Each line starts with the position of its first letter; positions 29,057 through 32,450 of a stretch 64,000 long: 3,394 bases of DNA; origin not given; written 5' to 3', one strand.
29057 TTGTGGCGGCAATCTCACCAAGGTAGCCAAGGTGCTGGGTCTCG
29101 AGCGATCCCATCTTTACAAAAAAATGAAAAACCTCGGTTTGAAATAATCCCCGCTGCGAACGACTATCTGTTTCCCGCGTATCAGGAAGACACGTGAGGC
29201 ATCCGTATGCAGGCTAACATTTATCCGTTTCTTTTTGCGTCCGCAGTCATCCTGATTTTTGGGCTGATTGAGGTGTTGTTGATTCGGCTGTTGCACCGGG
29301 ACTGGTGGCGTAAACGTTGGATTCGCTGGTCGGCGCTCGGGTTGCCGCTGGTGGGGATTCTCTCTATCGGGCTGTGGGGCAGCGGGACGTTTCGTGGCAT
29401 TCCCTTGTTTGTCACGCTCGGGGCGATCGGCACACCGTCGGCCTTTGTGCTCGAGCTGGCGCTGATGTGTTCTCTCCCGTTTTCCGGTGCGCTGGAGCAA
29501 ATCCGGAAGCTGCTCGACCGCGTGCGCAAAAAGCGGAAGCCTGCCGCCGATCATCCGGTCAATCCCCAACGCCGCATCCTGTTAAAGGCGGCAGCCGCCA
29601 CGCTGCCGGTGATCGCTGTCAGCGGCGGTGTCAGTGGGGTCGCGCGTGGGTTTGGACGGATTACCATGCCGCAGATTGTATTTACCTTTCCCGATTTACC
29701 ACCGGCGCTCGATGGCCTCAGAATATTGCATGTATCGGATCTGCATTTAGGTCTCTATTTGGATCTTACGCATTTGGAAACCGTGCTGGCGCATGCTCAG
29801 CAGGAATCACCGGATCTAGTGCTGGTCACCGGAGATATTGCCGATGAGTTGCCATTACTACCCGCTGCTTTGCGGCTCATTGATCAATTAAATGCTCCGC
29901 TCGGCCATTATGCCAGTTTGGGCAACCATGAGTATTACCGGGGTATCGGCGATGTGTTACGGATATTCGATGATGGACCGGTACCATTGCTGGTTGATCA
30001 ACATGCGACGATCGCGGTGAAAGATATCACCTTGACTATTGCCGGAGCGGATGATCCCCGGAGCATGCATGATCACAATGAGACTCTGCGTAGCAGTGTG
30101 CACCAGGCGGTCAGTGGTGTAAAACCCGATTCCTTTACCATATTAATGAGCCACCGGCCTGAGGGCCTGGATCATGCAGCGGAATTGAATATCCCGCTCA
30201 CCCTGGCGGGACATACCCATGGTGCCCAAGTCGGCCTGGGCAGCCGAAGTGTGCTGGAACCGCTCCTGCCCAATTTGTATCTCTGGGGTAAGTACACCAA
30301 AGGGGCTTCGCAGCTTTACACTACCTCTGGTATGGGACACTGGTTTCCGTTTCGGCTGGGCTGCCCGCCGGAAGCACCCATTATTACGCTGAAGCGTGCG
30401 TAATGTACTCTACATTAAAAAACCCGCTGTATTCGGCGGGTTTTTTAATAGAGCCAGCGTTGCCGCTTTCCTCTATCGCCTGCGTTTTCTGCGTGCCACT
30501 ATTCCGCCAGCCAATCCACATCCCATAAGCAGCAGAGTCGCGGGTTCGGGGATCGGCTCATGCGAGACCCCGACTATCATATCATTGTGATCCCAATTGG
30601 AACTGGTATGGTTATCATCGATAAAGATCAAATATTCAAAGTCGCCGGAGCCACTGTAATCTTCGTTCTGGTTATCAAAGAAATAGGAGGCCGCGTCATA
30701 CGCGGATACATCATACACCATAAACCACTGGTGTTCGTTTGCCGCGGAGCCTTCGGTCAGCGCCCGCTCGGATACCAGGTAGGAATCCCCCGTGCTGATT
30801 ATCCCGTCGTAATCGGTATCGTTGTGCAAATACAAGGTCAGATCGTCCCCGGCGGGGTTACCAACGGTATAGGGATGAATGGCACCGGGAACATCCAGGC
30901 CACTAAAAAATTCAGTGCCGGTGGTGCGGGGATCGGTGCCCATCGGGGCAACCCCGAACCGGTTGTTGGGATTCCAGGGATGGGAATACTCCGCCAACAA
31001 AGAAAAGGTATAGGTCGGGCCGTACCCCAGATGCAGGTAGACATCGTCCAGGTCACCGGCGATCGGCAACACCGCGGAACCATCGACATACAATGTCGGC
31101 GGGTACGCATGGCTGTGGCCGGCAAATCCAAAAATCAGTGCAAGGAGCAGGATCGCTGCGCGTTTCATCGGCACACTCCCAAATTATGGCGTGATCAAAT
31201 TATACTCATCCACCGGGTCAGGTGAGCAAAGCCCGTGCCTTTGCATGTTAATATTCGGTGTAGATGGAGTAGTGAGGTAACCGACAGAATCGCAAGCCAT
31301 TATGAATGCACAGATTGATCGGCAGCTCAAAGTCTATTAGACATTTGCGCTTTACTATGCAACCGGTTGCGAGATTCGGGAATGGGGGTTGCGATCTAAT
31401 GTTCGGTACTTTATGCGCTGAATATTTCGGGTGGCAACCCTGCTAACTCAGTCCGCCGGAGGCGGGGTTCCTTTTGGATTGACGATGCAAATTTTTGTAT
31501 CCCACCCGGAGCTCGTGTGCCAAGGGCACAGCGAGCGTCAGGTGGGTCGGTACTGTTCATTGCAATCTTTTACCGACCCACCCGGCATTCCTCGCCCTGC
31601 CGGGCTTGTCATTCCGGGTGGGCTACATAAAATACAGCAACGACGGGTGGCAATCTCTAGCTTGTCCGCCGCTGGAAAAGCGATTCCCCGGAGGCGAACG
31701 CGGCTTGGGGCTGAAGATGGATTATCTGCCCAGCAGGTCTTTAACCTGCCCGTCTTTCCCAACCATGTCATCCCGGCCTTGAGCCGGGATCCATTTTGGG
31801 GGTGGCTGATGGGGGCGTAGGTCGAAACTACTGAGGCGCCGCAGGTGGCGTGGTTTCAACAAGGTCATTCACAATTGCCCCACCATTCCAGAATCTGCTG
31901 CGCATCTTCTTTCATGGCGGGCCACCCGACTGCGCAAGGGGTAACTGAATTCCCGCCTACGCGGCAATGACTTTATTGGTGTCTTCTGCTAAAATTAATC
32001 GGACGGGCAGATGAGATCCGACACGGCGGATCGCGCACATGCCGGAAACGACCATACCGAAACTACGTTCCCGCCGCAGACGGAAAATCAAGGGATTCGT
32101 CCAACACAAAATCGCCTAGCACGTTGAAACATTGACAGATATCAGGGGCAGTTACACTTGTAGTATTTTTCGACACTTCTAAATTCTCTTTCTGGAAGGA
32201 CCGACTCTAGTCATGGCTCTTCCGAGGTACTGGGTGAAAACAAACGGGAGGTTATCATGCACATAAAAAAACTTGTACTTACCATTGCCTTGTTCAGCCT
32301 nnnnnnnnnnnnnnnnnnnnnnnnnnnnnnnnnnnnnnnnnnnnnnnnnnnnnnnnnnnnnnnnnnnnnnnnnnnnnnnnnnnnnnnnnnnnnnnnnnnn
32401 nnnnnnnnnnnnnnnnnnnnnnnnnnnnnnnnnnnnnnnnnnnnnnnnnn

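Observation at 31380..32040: Repeat-dense 1.1-kb region not downstream of any annotated gene, containing a perfect 12-bp inverted repeat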

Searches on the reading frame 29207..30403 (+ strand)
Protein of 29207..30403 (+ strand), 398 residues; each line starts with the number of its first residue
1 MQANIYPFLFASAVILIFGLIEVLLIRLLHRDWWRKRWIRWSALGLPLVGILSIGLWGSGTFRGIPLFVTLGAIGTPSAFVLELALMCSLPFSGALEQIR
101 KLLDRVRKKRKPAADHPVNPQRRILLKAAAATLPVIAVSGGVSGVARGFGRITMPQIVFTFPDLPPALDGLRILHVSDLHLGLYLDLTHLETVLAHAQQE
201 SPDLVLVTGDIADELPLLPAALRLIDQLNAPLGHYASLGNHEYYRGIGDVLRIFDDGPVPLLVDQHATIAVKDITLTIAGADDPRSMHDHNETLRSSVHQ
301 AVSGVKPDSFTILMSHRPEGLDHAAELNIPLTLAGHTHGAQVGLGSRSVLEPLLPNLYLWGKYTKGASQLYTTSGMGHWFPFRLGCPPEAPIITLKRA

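Call 9: search_protein_families(library=pfam, proteins=[window:29207-30403:+], max_evalue=0.01)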
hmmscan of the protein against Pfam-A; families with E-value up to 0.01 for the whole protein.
window:29207-30403:+ (398 aa): 2 families
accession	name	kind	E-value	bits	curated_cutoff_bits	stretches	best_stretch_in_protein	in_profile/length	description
PF00149.33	Metallophos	-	4.3e-14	53.8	21.5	1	171-339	1-190/191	Calcineurin-like phosphoesterase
PF12850.12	Metallophos_2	-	2.5e-05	24.8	27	1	172-342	2-121/154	Calcineurin-like phosphoesterase superfamily domain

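Call 50: find_homologous_proteins(query=window:29207-30403:+, max_evalue=1e-30)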
Query window:29207-30403:+ (398 aa): 1004 proteins with E <= 1e-30 among 8000 candidates; the best 120 are listed.
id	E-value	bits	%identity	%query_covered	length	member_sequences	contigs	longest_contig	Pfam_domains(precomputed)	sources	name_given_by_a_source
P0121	7.8e-265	896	100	100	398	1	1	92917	PF00149.34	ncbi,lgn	-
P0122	2.7e-211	720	78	100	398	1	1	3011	PF00149.34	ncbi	-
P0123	8.2e-160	550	62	99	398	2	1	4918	PF00149.34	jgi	-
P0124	5.2e-159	548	62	99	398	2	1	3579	PF00149.34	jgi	-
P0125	1.5e-157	543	60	99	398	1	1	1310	PF00149.34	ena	-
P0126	2.9e-155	535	61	99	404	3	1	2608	PF00149.34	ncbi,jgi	jgi:predicted MPP superfamily phosphohydrolase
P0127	8.5e-153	527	60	99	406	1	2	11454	PF00149.34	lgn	-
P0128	1.6e-152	526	61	99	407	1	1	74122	PF00149.34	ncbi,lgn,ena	-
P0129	3.1e-151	522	59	93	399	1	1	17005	PF12850.13,PF00149.34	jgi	-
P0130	1.0e-148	514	59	98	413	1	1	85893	PF00149.34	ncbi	-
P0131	1.1e-148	514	58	99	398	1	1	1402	PF00149.34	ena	-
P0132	6.8e-143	495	57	97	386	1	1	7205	PF00149.34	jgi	-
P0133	1.5e-142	494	56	98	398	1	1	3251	PF00149.34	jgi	-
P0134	2.9e-142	493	58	96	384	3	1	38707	PF00149.34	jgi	-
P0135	2.5e-133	463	55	98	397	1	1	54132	PF00149.34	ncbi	-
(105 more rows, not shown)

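Call 51: find_encoding_contigs(protein=P0122, flank=3000, max_places=2)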
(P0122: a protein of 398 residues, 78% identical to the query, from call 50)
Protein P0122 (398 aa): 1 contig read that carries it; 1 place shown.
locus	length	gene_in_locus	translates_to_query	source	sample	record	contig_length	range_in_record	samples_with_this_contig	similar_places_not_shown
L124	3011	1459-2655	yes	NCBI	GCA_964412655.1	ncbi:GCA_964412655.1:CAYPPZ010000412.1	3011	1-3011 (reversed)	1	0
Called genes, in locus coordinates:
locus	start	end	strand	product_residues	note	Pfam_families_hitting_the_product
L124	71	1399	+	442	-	PF00072:Response_reg, PF00158:Sigma54_activat, PF14532:Sigma54_activ_2, PF07724:AAA_2 (faint), PF07728:AAA_5 (faint), PF25601:AAA_lid_14, PF02954:HTH_8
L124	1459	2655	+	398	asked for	PF00149:Metallophos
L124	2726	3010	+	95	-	?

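Call 52: find_encoding_contigs(protein=P0128, flank=6000, max_places=2)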
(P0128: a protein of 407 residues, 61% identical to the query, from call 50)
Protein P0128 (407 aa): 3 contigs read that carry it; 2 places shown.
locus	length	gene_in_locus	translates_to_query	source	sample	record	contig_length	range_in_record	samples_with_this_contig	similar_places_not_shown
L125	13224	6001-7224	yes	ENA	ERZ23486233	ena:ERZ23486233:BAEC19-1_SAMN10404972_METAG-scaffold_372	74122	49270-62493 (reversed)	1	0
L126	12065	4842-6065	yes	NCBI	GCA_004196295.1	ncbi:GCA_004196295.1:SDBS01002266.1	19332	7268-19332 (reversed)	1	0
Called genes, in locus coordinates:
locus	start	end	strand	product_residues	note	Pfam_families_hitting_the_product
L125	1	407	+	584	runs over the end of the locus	PF00672:HAMP (weak), PF00512:HisKA (faint), PF02518:HATPase_c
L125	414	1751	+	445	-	PF00072:Response_reg, PF00158:Sigma54_activat, PF14532:Sigma54_activ_2, PF00004:AAA (weak), PF25601:AAA_lid_14, PF02954:HTH_8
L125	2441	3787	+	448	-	PF04055:Radical_SAM, PF13353:Fer4_12 (weak)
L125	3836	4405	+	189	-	PF15956:DUF4760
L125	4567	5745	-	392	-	PF13011:LZ_Tnp_IS481, PF13384:HTH_23, PF13518:HTH_28, PF13551:HTH_29, PF13565:HTH_32, PF00665:rve, PF13683:rve_3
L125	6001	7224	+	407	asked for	PF00149:Metallophos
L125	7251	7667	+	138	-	PF00085:Thioredoxin, PF13098:Thioredoxin_2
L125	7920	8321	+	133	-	-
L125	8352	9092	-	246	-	PF01925:TauE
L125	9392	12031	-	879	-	PF00069:Pkinase, PF07714:PK_Tyr_Ser-Thr, PF01636:APH (faint), PF03109:ABC1 (weak), PF13431:TPR_17 (faint), PF00515:TPR_1 (faint), PF07719:TPR_2 (faint), PF13181:TPR_8 (faint), +7 more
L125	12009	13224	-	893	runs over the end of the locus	PF00069:Pkinase, PF01636:APH (faint), PF07714:PK_Tyr_Ser-Thr, PF21033:RMD1-3 (faint), PF14559:TPR_19 (faint), PF00515:TPR_1 (weak), PF07719:TPR_2 (weak), PF13424:TPR_12 (weak), +5 more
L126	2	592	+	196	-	?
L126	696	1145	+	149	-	-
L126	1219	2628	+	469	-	PF04055:Radical_SAM, PF13353:Fer4_12 (weak)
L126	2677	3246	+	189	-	PF15956:DUF4760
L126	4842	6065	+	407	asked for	PF00149:Metallophos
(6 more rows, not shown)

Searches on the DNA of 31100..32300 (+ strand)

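Call 16: search_rna_families(source=window, start=31100, end=32300, threshold=evalue, max_evalue=10)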
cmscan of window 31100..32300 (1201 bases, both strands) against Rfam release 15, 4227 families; matches with E-value up to 10: 5.
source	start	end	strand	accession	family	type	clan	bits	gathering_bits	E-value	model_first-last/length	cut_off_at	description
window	31724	31805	+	RF04354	Plastid-ycf2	Cis-reg;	-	21.5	65.7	0.14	1-75/75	no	Plastid-ycf2 5UTR RNA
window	31294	31352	+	RF01194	sn2903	Gene; snRNA; snoRNA; CD-box;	CL00066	16.4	50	1.6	1-91/91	no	Small nucleolar RNA sn2903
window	31697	31821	-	RF02039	SPRY4-IT1_2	Gene; lncRNA;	-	16.1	40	0.76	1-120/120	no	SPRY4-IT1 conserved region 2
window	31722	31795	-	RF02035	IMES-2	Gene;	-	12.9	54.7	1.9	1-141/141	no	IMES-2 RNA motif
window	31577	31622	-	RF02357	RNaseP-T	Gene; ribozyme;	CL00002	12.4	60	6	1-208/208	no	RNaseP truncated form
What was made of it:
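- There is no Rfam hit, even at E up to 10 (call 16).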

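Call 55: search_dna_similar(query=window:31400-32060:+, collection=plasmids, mode=distant, max_rows=12, max_evalue=0.001)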
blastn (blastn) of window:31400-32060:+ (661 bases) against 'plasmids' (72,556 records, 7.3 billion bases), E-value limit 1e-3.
No match.
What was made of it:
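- No plasmid match (call 55).
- Tried and rejected: blastn of the core against 72,556 plasmids: nothing (call 55).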

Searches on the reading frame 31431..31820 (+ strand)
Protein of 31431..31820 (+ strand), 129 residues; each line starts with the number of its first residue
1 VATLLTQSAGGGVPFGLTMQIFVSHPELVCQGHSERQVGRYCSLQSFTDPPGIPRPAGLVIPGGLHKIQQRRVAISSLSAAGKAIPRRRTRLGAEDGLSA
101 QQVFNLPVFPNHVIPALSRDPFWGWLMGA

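Call 9: search_protein_families(library=pfam, proteins=[window:31431-31820:+], max_evalue=0.01)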
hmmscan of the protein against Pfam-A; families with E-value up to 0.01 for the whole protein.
window:31431-31820:+ (129 aa): 0 families
